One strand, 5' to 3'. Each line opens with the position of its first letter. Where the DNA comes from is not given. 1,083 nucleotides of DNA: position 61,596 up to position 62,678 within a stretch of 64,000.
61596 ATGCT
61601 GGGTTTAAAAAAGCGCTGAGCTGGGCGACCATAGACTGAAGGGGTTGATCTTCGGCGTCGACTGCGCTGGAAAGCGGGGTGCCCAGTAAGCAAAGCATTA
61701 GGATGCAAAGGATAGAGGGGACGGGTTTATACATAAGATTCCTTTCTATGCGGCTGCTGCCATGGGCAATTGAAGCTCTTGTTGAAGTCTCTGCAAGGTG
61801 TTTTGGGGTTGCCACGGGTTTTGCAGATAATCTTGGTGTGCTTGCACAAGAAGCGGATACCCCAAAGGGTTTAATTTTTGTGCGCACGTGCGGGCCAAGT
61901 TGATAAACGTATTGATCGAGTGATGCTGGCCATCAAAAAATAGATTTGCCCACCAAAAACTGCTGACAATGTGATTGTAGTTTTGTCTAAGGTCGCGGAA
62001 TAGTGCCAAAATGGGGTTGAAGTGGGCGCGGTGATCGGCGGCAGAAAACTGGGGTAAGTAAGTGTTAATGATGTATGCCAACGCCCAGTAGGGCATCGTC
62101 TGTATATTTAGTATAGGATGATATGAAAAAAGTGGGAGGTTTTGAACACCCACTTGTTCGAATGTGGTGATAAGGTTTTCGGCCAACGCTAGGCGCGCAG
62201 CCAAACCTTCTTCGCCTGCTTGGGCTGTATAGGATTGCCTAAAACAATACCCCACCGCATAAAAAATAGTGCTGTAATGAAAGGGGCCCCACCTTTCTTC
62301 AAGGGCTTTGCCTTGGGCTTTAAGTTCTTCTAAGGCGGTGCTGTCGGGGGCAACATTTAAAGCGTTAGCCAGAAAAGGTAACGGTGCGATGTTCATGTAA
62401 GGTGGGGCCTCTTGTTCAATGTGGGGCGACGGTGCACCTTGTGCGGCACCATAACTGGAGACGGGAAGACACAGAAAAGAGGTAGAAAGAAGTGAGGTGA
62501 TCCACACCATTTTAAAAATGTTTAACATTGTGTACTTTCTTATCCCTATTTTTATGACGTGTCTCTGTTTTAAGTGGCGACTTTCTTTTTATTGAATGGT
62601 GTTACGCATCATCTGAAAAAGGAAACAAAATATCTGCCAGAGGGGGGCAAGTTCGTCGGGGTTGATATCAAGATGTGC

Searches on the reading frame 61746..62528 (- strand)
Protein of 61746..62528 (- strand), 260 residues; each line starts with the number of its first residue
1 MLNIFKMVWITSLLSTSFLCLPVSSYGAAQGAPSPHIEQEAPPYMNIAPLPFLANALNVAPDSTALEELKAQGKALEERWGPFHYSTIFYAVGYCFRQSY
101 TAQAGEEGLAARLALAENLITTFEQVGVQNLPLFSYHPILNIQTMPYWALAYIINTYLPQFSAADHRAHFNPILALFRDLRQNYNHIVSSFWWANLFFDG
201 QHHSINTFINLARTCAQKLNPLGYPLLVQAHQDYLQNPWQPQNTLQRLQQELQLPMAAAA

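Call 51: find_encoding_contigs(protein=window:61746-62528:-, flank=6000, max_places=10)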
Protein window:61746-62528:- (260 aa): 9 contigs read that carry it; 5 places shown.
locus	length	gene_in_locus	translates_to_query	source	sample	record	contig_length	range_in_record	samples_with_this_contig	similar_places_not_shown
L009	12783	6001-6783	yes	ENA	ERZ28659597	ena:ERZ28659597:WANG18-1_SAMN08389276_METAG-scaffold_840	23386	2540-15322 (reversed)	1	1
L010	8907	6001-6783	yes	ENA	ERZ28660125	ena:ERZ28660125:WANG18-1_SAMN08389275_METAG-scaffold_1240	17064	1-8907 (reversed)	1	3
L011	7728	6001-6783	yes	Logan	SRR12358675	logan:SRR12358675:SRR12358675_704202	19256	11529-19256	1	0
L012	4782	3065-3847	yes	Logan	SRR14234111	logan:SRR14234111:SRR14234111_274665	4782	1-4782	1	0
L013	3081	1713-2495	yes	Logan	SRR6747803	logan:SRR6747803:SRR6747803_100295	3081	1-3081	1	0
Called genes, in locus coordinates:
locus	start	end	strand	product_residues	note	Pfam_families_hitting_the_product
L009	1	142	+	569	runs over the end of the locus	-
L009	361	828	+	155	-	-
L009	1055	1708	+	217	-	-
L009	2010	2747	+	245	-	-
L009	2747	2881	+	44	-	-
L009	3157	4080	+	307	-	-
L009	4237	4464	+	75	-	-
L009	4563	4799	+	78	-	-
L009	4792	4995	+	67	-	-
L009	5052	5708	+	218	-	-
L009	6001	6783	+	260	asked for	-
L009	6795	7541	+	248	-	-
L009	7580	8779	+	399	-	-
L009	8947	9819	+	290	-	PF05658:YadA_head (faint), PF03895:YadA_anchor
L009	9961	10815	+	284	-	PF05658:YadA_head (weak)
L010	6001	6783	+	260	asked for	-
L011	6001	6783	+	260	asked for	-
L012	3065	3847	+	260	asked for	-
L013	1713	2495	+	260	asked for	-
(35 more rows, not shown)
